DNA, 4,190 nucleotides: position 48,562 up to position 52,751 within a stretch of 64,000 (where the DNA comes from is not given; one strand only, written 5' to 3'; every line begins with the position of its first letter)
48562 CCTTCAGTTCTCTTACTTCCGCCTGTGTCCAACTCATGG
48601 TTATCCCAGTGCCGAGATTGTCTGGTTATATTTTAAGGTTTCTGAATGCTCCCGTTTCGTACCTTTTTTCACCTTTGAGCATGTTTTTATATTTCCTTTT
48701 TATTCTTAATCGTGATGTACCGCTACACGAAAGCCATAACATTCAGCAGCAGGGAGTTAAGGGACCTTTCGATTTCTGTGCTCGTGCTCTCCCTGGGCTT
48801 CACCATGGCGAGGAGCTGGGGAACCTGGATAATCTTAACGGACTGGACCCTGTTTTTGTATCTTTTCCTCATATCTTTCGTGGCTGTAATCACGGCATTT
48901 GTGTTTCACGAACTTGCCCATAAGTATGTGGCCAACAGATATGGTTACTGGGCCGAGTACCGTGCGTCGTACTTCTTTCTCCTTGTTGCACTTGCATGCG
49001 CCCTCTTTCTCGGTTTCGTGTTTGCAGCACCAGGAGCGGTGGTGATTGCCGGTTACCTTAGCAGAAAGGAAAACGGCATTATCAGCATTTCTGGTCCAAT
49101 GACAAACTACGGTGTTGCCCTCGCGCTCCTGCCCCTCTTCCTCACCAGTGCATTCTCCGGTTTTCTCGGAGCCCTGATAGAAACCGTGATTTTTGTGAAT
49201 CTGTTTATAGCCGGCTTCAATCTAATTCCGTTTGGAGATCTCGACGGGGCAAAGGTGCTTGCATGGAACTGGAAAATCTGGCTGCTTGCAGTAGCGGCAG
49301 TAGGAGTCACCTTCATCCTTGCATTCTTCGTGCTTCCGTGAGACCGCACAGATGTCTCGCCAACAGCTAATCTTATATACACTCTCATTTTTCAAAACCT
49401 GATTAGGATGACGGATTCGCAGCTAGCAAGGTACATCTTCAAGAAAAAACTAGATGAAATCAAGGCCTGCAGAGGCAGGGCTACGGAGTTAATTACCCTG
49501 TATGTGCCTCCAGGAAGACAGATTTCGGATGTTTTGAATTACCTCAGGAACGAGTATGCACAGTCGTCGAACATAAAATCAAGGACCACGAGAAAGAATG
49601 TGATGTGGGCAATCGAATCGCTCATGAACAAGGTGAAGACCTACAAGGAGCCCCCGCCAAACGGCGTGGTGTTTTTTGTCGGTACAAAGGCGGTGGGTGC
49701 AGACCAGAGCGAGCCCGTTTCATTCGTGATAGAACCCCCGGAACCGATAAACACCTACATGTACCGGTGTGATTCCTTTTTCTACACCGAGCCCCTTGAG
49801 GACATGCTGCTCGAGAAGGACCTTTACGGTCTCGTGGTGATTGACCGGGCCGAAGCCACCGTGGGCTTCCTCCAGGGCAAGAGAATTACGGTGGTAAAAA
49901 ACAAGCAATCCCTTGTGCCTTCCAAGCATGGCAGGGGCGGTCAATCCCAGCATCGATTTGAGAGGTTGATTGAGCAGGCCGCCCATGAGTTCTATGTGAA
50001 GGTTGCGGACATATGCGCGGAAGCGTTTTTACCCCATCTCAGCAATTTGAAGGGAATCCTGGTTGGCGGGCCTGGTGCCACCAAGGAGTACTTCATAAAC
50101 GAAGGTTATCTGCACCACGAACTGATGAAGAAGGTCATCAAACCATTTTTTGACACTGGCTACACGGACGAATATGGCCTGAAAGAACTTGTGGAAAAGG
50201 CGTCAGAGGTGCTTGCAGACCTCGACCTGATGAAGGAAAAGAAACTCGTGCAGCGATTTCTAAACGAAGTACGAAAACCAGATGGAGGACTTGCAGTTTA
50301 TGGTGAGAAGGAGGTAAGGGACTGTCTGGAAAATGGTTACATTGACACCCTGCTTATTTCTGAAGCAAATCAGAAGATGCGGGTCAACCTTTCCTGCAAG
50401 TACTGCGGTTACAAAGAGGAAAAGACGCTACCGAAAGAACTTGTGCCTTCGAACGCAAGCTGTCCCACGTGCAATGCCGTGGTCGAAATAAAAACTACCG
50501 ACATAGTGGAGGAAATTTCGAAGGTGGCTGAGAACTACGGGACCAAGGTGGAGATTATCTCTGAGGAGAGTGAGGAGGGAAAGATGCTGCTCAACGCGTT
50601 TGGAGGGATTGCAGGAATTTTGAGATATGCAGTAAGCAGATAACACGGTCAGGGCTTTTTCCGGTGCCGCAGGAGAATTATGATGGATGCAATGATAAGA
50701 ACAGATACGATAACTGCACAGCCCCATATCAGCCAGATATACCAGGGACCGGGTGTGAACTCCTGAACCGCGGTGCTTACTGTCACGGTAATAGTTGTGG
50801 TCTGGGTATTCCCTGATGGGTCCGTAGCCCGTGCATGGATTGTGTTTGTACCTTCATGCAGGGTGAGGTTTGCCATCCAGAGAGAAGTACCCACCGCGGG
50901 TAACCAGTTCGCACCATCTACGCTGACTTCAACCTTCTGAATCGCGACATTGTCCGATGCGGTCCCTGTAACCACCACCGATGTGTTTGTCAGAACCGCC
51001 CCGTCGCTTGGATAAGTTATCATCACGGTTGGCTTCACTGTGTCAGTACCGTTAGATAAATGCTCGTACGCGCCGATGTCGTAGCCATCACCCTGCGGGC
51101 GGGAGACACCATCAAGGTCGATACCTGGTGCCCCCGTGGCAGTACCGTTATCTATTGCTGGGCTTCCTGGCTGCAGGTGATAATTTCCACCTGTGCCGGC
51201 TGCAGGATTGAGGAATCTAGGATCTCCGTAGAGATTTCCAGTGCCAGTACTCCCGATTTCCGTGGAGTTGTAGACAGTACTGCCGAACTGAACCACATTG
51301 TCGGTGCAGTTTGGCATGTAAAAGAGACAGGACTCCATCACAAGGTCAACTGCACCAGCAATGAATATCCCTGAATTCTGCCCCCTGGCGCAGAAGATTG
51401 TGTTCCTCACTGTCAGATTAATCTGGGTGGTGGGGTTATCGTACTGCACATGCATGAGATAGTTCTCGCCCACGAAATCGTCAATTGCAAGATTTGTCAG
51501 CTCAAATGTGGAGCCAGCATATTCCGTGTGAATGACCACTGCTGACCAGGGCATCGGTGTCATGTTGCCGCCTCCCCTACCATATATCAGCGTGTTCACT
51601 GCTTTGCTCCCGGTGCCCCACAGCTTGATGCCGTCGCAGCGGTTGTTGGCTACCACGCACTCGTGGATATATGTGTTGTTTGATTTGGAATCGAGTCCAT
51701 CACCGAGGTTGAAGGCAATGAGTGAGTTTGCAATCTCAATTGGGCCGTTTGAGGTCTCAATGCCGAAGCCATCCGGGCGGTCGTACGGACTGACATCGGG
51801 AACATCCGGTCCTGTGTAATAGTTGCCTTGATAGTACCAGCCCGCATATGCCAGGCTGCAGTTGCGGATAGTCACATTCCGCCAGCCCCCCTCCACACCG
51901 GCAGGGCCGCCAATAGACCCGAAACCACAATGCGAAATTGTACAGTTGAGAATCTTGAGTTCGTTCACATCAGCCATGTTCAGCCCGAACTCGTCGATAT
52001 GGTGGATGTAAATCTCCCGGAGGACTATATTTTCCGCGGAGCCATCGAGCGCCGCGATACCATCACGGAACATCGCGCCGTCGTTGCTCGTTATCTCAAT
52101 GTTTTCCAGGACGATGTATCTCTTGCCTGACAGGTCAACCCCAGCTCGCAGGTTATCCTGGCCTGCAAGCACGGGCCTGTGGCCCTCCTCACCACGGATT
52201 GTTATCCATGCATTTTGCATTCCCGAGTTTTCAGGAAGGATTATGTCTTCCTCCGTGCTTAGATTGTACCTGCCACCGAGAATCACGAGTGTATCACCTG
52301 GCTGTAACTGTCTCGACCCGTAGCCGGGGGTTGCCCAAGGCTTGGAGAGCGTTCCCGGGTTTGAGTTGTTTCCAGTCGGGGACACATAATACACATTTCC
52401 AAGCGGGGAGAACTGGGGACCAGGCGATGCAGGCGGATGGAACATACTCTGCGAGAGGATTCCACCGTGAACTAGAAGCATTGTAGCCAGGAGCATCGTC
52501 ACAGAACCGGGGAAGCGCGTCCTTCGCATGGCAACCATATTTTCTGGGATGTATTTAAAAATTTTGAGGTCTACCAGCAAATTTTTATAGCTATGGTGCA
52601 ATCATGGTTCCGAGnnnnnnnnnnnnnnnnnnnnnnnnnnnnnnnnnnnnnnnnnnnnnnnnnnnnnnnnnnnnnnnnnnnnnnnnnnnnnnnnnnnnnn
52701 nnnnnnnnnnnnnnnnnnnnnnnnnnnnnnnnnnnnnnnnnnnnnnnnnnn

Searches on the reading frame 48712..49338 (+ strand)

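Call 68: search_protein_families(library=pfam, proteins=[window:48712-49338:+], max_evalue=0.001)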
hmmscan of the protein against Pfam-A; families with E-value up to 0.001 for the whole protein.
window:48712-49338:+ (209 aa): 1 family
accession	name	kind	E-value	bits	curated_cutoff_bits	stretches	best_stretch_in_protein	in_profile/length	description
PF02163.28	Peptidase_M50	-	1.4e-06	28.2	27.2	0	56-151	3-108/221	Peptidase family M50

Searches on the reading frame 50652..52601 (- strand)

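Call 68: search_protein_families(library=pfam, proteins=[window:50652-52601:-], max_evalue=0.001)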
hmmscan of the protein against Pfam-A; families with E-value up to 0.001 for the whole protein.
window:50652-52601:- (650 aa): 3 families
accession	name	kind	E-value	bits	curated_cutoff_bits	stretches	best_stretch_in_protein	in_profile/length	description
PF17957.7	Big_7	-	1.1e-10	42.5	24.1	1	524-589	1-69/70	Bacterial Ig domain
PF13229.12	Beta_helix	-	4.3e-10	39.9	25.9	1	154-333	2-150/158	Right handed beta helix region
PF09136.16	Glucodextran_B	-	4.9e-09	36.4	27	1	524-608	1-81/83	Glucodextranase, domain B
